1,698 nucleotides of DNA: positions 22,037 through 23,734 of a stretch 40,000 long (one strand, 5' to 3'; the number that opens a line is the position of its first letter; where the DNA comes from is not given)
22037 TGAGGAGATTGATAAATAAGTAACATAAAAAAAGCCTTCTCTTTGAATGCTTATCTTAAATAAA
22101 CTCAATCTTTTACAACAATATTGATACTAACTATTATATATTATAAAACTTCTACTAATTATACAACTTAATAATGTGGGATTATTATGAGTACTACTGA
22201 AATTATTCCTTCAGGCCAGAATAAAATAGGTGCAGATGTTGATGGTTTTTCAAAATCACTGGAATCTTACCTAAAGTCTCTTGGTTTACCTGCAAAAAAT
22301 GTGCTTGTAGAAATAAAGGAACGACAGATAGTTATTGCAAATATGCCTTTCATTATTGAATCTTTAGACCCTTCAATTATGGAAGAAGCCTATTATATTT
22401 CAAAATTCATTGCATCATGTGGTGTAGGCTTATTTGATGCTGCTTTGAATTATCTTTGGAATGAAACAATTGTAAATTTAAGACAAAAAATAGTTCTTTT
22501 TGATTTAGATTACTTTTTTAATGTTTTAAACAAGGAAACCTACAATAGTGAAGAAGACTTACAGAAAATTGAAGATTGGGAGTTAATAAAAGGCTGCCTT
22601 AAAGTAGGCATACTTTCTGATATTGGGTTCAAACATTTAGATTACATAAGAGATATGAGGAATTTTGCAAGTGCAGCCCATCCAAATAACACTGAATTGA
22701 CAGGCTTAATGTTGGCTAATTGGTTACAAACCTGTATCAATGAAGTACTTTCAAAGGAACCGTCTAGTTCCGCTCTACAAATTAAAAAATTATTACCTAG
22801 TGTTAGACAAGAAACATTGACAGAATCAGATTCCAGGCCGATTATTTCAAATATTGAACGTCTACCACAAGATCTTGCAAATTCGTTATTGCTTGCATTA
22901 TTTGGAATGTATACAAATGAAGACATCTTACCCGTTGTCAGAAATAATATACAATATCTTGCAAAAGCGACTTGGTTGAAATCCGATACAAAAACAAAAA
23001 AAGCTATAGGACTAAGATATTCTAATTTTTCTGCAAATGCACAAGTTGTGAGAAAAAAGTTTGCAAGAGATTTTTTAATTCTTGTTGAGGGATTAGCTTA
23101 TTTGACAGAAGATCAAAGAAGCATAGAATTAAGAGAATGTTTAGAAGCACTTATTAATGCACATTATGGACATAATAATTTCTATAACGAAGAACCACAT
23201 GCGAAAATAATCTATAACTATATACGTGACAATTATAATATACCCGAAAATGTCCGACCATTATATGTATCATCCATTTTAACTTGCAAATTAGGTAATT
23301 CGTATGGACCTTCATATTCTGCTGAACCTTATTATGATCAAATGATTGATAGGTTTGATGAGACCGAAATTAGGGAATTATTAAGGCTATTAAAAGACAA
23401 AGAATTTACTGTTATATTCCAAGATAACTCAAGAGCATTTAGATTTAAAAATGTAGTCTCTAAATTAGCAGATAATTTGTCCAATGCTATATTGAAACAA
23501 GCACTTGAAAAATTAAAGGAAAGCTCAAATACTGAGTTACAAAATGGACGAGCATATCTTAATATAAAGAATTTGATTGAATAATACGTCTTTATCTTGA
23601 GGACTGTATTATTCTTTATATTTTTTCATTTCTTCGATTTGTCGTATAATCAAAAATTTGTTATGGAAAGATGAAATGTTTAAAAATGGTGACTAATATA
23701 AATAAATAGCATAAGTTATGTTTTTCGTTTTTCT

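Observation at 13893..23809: Complete casposon: solo Cas1 integrase plus self-encoded PolB, bounded by TIRs and a perfect 14-bp TSD at tRNA-Leu(UAA)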

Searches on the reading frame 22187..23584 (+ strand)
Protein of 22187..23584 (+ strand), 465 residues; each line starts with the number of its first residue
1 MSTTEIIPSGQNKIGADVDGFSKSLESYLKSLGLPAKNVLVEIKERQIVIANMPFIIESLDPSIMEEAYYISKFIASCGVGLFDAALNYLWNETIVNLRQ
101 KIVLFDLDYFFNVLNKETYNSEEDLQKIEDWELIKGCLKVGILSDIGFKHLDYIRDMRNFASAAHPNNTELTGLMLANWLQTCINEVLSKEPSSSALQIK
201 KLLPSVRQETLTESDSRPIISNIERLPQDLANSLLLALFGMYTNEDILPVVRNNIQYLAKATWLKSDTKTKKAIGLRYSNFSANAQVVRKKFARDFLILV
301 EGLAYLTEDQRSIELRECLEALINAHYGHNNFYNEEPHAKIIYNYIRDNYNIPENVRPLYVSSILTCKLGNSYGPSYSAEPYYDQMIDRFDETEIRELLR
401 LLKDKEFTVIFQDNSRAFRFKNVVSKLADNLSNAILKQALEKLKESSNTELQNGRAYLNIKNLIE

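Call 12: search_protein_families(library=pfam, proteins=[window:22187-23584:+], max_evalue=0.01)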
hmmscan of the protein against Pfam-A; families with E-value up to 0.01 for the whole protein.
window:22187-23584:+ (465 aa): 0 families

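Call 31: search_protein_families(library=padloc, proteins=[window:22187-23584:+], max_evalue=0.01)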
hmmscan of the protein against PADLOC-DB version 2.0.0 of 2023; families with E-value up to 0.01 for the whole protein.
window:22187-23584:+ (465 aa): 0 families

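Call 32: search_protein_families(library=ncbifam, proteins=[window:22187-23584:+], max_evalue=0.01)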
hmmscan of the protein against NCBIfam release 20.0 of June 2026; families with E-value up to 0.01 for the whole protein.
window:22187-23584:+ (465 aa): 0 families

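Call 50: search_protein_families(library=pfam, proteins=[window:22187-23584:+], max_evalue=5)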
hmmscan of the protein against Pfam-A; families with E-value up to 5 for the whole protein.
window:22187-23584:+ (465 aa): 3 families
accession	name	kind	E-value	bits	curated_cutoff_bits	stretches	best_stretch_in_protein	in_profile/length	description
PF22736.1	NNH5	-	0.012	16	27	1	389-453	55-119/134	NACHT N-terminal Helical domain 5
PF23254.1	KH_PARP14_8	-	0.13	12.6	27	1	383-413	7-37/66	PARP14-like, eighth type I KH domain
PF23153.1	Aip3p_Bud6_N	-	0.26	12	27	1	176-208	62-92/109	Aip3p/Bud6 N-terminal domain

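Call 51: find_homologous_proteins(query=window:22187-23581:+, max_evalue=0.001)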
Query window:22187-23581:+ (465 aa): 1974 proteins with E <= 0.001 among 8000 candidates; the best 120 are listed.
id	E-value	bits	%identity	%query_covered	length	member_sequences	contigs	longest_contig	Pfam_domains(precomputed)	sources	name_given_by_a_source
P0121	0.0e+0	1027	100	100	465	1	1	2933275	-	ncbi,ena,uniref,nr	ncbi:hypothetical protein [uncultured Methanomethylovorans sp.]|uniref:hypothetical protein n=1 Tax=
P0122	4.6e-204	697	66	100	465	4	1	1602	-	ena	-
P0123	6.0e-203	693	67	100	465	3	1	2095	-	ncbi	-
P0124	5.8e-199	680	65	100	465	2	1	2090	-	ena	-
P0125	5.9e-194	663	66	97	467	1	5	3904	-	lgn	-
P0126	2.0e-189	648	63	97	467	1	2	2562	-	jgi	-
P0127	2.1e-189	648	65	97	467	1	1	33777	-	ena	-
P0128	3.2e-175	602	59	97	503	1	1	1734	-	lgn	-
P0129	9.7e-172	590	59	98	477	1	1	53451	-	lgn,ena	-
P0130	2.5e-170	585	59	97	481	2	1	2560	-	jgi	-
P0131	3.3e-170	585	59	97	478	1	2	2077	-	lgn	-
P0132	4.0e-170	585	57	100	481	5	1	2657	-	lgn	-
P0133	2.4e-165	569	56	99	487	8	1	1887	-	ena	-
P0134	2.0e-162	559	57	97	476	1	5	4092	-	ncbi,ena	-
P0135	9.5e-162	557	56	97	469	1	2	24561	-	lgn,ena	-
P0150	1.2e-150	521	53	97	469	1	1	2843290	-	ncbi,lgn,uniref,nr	ncbi:conserved hypothetical protein [Methanolacinia petrolearia DSM 11571]|uniref:Uncharacterized pr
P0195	1.7e-131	457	49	94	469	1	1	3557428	-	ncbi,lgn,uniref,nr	ncbi:hypothetical protein [Acinetobacter sp. WCHAc010052]|uniref:hypothetical protein n=1 Tax=Acinet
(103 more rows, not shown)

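Call 52: find_encoding_contigs(protein=P0121, flank=10000, max_places=3)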
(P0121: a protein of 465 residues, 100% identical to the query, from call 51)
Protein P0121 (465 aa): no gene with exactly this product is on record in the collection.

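Call 55: search_solved_structures(query=A1, max_evalue=1)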
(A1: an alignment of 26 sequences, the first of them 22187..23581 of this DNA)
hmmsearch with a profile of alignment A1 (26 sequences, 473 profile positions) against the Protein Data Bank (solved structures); distinct sequences matched with E-value up to 1: 0.

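Call 56: find_encoding_contigs(protein=P0195, flank=6000, max_places=2)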
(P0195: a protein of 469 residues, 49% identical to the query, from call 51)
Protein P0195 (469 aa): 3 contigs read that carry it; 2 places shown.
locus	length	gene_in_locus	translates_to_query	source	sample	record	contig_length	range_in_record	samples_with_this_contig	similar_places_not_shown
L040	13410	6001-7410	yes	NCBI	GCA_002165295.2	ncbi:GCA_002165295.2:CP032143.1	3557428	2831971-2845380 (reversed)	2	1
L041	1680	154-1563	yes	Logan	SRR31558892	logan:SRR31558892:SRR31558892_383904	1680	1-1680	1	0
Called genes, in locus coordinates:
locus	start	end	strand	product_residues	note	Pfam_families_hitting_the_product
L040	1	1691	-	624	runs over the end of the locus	PF13175:AAA_15, PF13304:AAA_21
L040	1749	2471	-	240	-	PF01571:GCV_T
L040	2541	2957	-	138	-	-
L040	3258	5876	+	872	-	PF00330:Aconitase, PF00694:Aconitase_C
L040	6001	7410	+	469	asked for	-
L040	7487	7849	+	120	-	PF01816:LRV (faint)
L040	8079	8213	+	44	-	PF07295:DUF1451 (weak)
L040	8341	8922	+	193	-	PF13548:DUF4126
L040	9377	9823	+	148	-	-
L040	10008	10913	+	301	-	PF01370:Epimerase, PF04321:RmlD_sub_bind (weak), PF16363:GDP_Man_Dehyd (weak), PF08338:DUF1731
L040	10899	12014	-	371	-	PF00890:FAD_binding_2 (weak), PF01134:GIDA (faint), PF01266:DAO, PF03486:HI0933_like (weak), PF07992:Pyr_redox_2 (faint), PF13450:NAD_binding_8 (faint)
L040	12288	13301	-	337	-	PF00490:ALAD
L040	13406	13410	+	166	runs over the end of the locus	PF13622:4HBT_3 (faint), PF03061:4HBT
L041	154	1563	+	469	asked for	-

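Call 57: find_encoding_contigs(protein=P0150, flank=6000, max_places=2)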
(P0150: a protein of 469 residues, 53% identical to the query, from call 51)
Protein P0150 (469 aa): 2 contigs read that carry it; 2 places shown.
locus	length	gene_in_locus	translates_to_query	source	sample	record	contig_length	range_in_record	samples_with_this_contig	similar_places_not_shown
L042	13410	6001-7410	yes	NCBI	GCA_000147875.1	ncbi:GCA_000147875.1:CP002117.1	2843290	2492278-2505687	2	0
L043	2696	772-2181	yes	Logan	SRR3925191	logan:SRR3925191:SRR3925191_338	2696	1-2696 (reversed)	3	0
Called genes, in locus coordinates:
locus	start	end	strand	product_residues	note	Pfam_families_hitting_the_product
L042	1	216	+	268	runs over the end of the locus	PF24830:DUF7714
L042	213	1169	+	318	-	PF00180:Iso_dh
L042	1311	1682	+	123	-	-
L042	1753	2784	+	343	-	PF04055:Radical_SAM, PF13186:SPASM (weak)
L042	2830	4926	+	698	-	PF01432:Peptidase_M3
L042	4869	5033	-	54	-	-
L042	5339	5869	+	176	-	PF13302:Acetyltransf_3, PF13420:Acetyltransf_4, PF00583:Acetyltransf_1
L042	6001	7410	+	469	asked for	-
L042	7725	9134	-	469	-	-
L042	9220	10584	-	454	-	-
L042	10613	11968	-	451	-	-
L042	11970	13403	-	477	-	-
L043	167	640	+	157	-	PF13302:Acetyltransf_3, PF13420:Acetyltransf_4, PF00583:Acetyltransf_1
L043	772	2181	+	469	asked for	-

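Call 61: predict_structure(alignment_id=A1)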
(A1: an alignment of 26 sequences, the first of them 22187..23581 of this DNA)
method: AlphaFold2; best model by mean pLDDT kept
length: 465 residues; sequences in the alignment: 26
mean_pLDDT: 87.1   pTM: 0.79
mean pLDDT of the five models: 87.1, 86.6, 86.6, 83.9, 83.8
residues with pLDDT >= 90: 285; 70-90: 144; 50-70: 23; < 50: 13
segments of 3 or more residues with pLDDT < 50: 1-11
pLDDT, mean of each block of 10 residues (from residue 1): 33 60 74 69 79 79 73 83 85 91 93 90 93 94 91 86 58 85 85 91 93 93 94 96 93 96 96 94 89 95 92 94 91 91 88 93 96 92 94 93 92 93 92 92 92 91 87
secondary structure, 60 per line:
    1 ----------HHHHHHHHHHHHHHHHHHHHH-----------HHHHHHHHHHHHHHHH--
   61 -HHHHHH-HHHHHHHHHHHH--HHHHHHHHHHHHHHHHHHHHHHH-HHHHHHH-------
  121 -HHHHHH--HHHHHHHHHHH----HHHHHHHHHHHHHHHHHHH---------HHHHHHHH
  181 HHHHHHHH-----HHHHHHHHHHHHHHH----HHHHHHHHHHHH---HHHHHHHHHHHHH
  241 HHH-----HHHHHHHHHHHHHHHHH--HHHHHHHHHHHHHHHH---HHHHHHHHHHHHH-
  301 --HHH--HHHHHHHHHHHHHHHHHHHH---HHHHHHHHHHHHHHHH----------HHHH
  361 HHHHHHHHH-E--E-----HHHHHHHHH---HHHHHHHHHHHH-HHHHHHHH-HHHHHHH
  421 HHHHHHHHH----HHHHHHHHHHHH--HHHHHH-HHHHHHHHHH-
elements in order: H11-31 H43-58 H62-67 H69-80 H83-105 H107-113 H122-127 H130-140 H145-163 H173-188 H194-208 H213-224 H228-243 H249-265 H268-283 H287-299 H308-327 H331-346 H357-369 H380-388 H392-403 H405-412 H414-429 H434-445 H448-453 H455-464

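Call 64: fold_search(model_id=the predicted structure, library=pdb)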
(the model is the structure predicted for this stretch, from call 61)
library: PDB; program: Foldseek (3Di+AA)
matches with E <= 10: 373; with E <= 0.001: 0
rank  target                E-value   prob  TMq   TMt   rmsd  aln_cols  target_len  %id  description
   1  7vpt                  1.3e-01  0.54  0.19  0.19  20.5       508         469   13  Structure of the C. glabrata importin alpha ARM domain - Upc2 NLS fusion (released 2022-09-07)
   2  9n74_SP               1.5e-01  0.87  0.27  0.07  18.3       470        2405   14  SSU processome maturation and disassembly, State H (released 2025-10-29)
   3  8fua_A                1.5e-01  0.47  0.18  0.20  20.3       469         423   14  Crystal structure of mouse Importin alpha in complex with Hendra virus matrix protein NLS1 (released 2023-02-08)
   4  6p6e_A                1.6e-01  0.35  0.16  0.17  20.1       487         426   14  Structure of Mouse Importin alpha - PAC3 NLS peptide complex (released 2020-01-29)
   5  3wpt_B                2.4e-01  0.35  0.18  0.19  20.4       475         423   13  Crystal structure of closed dimer of human importin-alpha1 (Rch1) (released 2015-01-21)
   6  5d5k_C                2.4e-01  0.30  0.17  0.18  19.6       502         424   13  Crystal Structure NLS from human PARP-2 complexed with Importin alpha delta IBB (released 2016-06-22)
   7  1ibr_B                2.7e-01  0.63  0.25  0.25  19.8       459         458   11  COMPLEX OF RAN WITH IMPORTIN BETA (released 1999-06-03)
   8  2yns_A                2.7e-01  0.23  0.16  0.17  18.5       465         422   12  rImp_alpha_B54NLS (released 2013-01-09)
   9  7vps_B                2.8e-01  0.28  0.17  0.18  18.5       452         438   15  Crystal structure of the ARM domain of C. glabrata importin alpha (released 2022-09-07)
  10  4b8p_A                2.9e-01  0.20  0.14  0.15  18.4       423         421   11  rImp_alpha_A89NLS (released 2013-01-09)
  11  6owo_B                3.2e-01  0.20  0.15  0.14  21.8       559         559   11  CRYO-EM STRUCTURE OF PHOSPHORYLATED AP-2 CORE BOUND TO NECAP (released 2019-09-11)
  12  8cmk_B                4.1e-01  0.30  0.20  0.14  19.3       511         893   11  Transportin-3 TNPO3 in complex with RSY region of CIRBP (released 2024-03-06)
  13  6mjl_B                4.3e-01  0.18  0.16  0.17  19.9       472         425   14  Crystal structure of ChREBP NLS peptide bound to importin alpha. (released 2019-09-25)
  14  3wpt_A                4.4e-01  0.30  0.19  0.21  19.3       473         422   13  Crystal structure of closed dimer of human importin-alpha1 (Rch1) (released 2015-01-21)
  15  2xwu_B                4.6e-01  0.41  0.24  0.15  20.8       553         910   13  CRYSTAL STRUCTURE OF IMPORTIN 13 - UBC9 COMPLEX (released 2010-12-29)
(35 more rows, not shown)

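Call 67: search_protein_families(library=pfam, alignment_id=A1, max_evalue=0.1)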
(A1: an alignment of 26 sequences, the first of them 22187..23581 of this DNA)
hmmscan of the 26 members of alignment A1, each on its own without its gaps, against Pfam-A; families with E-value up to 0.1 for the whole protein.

A. member 1, window:22187-23581:+ (465 aa): 1 family
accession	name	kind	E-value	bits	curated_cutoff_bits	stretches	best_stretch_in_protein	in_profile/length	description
PF22736.1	NNH5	-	0.012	16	27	1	389-453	55-119/134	NACHT N-terminal Helical domain 5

B. families by the number of members that match (of 26 scanned): 16 families
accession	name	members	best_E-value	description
PF00646.38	F-box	3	0.032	F-box domain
PF23254.1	KH_PARP14_8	2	0.037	PARP14-like, eighth type I KH domain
PF22736.1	NNH5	1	0.012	NACHT N-terminal Helical domain 5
PF23153.1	Aip3p_Bud6_N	1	0.014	Aip3p/Bud6 N-terminal domain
PF14847.12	Ras_bdg_2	1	0.018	Ras-binding domain of Byr2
PF12994.12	DUF3878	1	0.021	Domain of unknown function, E. rectale Gene description (DUF3878)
PF23289.1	Spectrin_5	1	0.022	Guanine nucleotide exchange factor DBS-like, spectrin-like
PF08245.18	Mur_ligase_M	1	0.027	Mur ligase middle domain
PF14355.11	Abi_C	1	0.039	Abortive infection C-terminus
PF11931.14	SF3a60_Prp9_C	1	0.046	SF3a60/Prp9 C-terminal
PF18365.6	PI_PP_C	1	0.049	Phosphoinositide phosphatase C-terminal domain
PF24198.1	DUF7423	1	0.067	Domain of unknown function (DUF7423)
PF18634.6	RXLR_WY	1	0.07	RXLR phytopathogen effector protein WY-domain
PF03338.20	Pox_J1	1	0.077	Poxvirus J1 protein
PF20465.4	MmeI_hel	1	0.085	MmeI, helicase spacer domain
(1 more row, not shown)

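Call 68: fold_search(model_id=the predicted structure, library=viral)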
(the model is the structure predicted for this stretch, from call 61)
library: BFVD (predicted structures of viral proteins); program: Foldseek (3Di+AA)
matches with E <= 10: 154; with E <= 0.001: 0
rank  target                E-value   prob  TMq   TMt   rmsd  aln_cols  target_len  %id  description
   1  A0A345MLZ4            5.1e-01  0.13  0.14  0.08  26.2       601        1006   11  (no name in the UniProt tables at hand)
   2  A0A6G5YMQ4            7.6e-01  0.06  0.10  0.06  28.3       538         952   10  (no name in the UniProt tables at hand)
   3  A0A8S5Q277            8.2e-01  0.08  0.12  0.07  33.4       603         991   12  Uncharacterized protein [Siphoviridae sp. ctLqe90]
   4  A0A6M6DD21            9.6e-01  0.20  0.17  0.15  16.1       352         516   12  (no name in the UniProt tables at hand)
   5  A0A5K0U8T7            9.6e-01  0.08  0.13  0.11  22.4       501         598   12  RING-type domain-containing protein [Yasminevirus sp. GU-2018]
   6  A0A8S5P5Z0            9.6e-01  0.05  0.09  0.08  28.1       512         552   12  Tail tape measure protein [Siphoviridae sp. ct1Eo1]
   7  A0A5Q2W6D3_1          1.0e+00  0.07  0.12  0.07  29.2       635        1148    9  (no name in the UniProt tables at hand)
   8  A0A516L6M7            1.1e+00  0.08  0.13  0.08  29.9       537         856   12  (no name in the UniProt tables at hand)
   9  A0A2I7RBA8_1          1.2e+00  0.08  0.13  0.07  25.2       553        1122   12  Coil containing protein [Vibrio phage 1.152.O._10N.222.46.E1]
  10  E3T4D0                1.2e+00  0.21  0.18  0.24  14.3       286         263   11  Uncharacterized protein [Cafeteria roenbergensis virus (strain BV-PW1)]
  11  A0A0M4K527            1.3e+00  0.06  0.12  0.10  25.2       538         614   11  (no name in the UniProt tables at hand)
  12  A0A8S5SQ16            1.3e+00  0.08  0.15  0.07  29.0       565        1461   14  Uncharacterized protein [Siphoviridae sp. ctqSm5]
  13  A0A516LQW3            1.5e+00  0.07  0.13  0.08  27.8       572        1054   10  (no name in the UniProt tables at hand)
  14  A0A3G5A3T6            1.5e+00  0.09  0.16  0.18  21.4       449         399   12  Uncharacterized protein [Harvfovirus sp.]
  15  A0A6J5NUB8            1.6e+00  0.08  0.12  0.12  33.6       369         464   11  Uncharacterized protein [uncultured Caudovirales phage]
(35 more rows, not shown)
